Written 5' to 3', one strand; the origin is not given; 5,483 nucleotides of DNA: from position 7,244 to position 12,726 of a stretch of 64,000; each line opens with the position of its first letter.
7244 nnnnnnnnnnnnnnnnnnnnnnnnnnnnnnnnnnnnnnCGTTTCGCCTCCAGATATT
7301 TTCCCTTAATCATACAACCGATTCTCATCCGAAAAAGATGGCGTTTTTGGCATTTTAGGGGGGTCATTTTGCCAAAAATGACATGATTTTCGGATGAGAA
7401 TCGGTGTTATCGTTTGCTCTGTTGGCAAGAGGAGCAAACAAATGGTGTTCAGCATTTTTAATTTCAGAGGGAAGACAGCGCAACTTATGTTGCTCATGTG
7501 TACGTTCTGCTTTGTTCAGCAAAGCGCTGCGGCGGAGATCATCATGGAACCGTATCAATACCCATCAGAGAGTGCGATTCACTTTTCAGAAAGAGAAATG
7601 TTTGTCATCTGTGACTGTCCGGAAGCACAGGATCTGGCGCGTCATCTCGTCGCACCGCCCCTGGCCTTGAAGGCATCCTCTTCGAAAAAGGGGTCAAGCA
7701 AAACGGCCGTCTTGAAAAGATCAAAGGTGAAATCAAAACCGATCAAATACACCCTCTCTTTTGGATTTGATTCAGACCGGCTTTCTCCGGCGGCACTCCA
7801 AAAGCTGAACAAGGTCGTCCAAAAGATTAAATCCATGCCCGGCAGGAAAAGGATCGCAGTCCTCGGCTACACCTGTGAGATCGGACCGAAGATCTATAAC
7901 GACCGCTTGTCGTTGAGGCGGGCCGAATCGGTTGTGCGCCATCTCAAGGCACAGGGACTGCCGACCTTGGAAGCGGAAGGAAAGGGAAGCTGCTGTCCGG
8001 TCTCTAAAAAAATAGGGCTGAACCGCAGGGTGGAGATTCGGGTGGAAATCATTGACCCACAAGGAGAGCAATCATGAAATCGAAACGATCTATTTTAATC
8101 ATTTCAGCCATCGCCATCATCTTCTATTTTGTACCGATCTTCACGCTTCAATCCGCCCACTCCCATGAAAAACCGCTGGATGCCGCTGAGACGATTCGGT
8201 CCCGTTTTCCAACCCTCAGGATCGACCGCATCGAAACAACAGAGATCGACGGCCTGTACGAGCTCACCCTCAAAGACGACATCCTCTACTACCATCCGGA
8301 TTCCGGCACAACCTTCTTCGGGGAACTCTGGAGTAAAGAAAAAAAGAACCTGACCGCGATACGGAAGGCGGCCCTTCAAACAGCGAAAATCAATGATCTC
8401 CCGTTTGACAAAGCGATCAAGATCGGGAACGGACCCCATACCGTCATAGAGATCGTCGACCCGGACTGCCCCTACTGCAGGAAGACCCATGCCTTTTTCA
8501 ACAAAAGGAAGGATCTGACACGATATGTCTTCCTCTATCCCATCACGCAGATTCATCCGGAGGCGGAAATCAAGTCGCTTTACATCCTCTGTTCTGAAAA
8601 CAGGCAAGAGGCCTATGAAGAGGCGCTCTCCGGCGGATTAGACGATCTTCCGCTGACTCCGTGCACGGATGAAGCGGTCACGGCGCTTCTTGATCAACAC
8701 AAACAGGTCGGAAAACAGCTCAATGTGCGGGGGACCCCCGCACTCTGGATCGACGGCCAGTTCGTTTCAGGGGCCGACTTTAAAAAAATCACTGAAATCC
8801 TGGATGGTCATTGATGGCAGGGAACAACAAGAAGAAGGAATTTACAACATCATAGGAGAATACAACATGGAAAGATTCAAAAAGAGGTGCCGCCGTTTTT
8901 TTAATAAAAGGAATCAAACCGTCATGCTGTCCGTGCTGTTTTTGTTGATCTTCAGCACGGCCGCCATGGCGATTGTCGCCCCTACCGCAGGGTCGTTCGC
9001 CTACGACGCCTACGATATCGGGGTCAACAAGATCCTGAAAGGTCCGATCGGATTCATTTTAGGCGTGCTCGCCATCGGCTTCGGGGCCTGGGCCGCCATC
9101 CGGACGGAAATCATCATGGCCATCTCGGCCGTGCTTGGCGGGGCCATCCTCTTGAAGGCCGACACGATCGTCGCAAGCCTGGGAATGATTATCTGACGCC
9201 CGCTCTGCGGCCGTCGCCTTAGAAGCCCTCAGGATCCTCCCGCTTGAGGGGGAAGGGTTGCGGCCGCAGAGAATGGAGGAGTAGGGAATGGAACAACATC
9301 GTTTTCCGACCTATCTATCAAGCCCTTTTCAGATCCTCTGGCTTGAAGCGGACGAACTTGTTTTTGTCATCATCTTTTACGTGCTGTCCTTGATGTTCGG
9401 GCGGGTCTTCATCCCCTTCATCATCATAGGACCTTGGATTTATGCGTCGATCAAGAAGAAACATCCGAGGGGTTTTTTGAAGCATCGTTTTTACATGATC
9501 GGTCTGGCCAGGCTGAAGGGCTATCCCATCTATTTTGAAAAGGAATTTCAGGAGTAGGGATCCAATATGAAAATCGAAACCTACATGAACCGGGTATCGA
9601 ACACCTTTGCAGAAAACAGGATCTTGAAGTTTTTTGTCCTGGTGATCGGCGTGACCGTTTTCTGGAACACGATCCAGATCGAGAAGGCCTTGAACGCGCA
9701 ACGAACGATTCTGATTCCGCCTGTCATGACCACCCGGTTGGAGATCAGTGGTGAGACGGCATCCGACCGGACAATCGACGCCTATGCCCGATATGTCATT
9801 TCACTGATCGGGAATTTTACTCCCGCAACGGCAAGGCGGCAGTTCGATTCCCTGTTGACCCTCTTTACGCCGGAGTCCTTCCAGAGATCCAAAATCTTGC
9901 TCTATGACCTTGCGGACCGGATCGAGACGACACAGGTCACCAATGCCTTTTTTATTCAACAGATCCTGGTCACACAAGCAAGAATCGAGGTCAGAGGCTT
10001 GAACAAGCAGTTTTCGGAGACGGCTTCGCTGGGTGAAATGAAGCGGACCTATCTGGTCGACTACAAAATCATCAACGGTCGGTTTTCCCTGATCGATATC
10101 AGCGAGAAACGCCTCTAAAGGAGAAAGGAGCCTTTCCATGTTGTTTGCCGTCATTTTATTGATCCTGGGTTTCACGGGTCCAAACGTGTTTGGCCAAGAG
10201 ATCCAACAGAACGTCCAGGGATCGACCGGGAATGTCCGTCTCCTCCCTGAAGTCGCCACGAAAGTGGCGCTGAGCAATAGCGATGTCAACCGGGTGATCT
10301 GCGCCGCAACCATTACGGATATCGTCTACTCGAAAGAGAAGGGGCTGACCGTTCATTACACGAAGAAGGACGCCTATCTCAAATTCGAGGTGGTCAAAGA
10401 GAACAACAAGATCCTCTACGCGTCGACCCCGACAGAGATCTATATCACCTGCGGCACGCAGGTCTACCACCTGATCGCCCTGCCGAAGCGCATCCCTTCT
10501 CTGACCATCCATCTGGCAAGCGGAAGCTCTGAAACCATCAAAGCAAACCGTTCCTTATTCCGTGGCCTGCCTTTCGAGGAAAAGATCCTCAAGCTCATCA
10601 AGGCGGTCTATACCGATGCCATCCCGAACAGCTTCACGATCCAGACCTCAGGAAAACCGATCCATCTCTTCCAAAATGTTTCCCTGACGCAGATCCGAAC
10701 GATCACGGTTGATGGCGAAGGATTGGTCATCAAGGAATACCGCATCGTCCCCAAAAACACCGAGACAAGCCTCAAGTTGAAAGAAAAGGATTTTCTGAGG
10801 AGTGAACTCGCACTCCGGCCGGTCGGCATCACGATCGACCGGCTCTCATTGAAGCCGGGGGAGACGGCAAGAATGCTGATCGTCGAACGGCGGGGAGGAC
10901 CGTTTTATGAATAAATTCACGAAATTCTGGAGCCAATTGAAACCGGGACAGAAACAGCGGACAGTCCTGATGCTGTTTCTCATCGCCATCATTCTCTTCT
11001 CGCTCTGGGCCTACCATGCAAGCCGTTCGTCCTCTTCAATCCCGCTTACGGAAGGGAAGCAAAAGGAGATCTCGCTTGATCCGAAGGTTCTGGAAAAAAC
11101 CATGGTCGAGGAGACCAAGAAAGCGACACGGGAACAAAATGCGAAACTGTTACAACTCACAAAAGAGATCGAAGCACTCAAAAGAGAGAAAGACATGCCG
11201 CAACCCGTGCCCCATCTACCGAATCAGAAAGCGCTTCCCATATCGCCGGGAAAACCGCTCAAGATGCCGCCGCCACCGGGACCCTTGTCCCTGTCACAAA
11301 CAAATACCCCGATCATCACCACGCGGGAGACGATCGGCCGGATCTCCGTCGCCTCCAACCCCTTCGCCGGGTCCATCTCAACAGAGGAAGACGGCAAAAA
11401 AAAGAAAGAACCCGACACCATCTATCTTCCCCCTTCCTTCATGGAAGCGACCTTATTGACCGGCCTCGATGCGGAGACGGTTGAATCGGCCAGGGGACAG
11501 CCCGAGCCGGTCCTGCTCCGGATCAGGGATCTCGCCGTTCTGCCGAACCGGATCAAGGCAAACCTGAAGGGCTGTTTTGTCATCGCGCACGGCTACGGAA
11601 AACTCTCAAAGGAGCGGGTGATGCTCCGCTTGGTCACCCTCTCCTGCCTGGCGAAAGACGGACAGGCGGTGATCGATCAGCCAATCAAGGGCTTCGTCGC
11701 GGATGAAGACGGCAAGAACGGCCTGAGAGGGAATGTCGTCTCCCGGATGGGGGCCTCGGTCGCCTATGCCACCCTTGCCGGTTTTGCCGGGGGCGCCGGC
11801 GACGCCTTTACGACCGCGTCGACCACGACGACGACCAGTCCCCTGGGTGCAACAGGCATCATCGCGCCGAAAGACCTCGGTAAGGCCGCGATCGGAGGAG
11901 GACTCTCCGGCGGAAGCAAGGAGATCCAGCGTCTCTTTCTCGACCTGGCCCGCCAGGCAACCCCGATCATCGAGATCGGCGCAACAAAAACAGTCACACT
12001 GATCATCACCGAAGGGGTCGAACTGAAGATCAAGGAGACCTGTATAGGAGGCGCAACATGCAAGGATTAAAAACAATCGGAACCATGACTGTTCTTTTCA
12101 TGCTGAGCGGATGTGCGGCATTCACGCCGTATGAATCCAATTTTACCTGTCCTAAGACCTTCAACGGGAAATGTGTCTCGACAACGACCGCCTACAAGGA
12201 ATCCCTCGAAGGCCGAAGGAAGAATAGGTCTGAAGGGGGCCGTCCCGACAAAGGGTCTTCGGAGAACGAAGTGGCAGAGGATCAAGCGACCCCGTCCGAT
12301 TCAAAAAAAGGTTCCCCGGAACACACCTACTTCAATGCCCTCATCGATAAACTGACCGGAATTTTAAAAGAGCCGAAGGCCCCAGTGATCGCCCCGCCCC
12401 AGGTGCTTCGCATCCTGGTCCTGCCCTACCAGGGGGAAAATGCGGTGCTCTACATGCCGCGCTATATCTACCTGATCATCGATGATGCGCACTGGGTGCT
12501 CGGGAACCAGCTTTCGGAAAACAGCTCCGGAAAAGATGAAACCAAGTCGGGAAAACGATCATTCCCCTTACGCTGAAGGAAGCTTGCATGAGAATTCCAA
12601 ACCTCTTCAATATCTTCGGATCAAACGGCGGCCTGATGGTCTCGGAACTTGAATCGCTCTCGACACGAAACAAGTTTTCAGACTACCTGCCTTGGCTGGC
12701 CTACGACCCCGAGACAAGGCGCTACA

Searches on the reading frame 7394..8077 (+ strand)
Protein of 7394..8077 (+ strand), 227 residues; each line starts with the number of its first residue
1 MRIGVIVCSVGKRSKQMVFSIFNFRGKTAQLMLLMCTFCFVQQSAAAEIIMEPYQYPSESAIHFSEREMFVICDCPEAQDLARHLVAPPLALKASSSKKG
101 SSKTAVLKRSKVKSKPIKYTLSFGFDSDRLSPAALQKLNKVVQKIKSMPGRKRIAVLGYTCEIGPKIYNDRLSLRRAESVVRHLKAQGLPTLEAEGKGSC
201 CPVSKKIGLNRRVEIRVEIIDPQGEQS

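Call 58: search_protein_families(library=pfam, proteins=[window:7394-8077:+])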
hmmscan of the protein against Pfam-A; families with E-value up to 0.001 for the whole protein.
window:7394-8077:+ (227 aa): 1 family
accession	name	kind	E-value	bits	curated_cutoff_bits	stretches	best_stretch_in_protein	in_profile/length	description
PF00691.25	OmpA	-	1.5e-12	48.1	27.2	1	123-206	2-88/98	OmpA family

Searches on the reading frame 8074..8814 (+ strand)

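Call 58: search_protein_families(library=pfam, proteins=[window:8074-8814:+])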
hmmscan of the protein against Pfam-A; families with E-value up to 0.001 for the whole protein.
window:8074-8814:+ (246 aa): 5 families
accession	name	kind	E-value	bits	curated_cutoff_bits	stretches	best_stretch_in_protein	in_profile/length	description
PF13098.12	Thioredoxin_2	-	1.5e-13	51.4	27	1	118-226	3-81/104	Thioredoxin-like domain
PF10411.14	DsbC_N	-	2.4e-11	43.5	25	1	33-95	6-70/70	Disulfide bond isomerase protein N-terminal domain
PF13462.12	Thioredoxin_4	-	1e-06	29.5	23.2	0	120-140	13-33/165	Thioredoxin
PF13192.12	Thioredoxin_3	-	4.9e-05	23.7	24.8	0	210-232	40-61/76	Thioredoxin domain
PF01323.26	DSBA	-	6.3e-05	23.3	25.6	1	198-235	144-181/191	DSBA-like thioredoxin domain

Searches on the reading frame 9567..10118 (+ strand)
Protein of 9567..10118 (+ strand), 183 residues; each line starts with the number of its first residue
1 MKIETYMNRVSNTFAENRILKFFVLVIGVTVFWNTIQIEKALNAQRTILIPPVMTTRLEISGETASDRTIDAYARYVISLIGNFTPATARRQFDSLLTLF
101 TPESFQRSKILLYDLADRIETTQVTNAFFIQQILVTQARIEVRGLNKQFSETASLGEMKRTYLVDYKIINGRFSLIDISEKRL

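Call 58: search_protein_families(library=pfam, proteins=[window:9567-10118:+])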
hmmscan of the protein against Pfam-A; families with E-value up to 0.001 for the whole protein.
window:9567-10118:+ (183 aa): 1 family
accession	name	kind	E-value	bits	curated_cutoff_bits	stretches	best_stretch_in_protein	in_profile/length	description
PF05309.16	TraE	-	5.8e-41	140.3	24.8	1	1-180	1-182/182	TraE protein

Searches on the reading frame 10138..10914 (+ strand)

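Call 58: search_protein_families(library=pfam, proteins=[window:10138-10914:+])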
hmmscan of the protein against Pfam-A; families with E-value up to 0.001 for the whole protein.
window:10138-10914:+ (258 aa): 2 families
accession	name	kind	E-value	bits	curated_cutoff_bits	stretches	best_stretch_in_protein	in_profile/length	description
PF23536.1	TraK_C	-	1.3e-22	80.4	28.5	1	135-250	1-110/110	TraK C-terminal domain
PF06586.17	TraK_N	-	2.8e-17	63.3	24.8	1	36-128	3-93/100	TraK N-terminal domain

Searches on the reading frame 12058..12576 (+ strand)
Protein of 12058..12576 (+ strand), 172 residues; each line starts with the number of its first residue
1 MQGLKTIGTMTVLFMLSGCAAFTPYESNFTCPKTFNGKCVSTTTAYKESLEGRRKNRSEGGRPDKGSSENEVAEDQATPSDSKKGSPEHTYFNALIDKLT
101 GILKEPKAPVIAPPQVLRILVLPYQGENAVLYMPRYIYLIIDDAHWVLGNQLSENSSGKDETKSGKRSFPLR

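Call 59: search_protein_families(library=pfam, proteins=[window:12058-12576:+], max_evalue=0.1)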
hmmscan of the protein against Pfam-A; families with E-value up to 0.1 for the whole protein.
window:12058-12576:+ (172 aa): 1 family
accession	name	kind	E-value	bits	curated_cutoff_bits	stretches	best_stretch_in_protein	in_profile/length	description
PF09676.15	TraV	-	8.2e-26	91.9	21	1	27-146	1-128/128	Type IV conjugative transfer system lipoprotein (TraV)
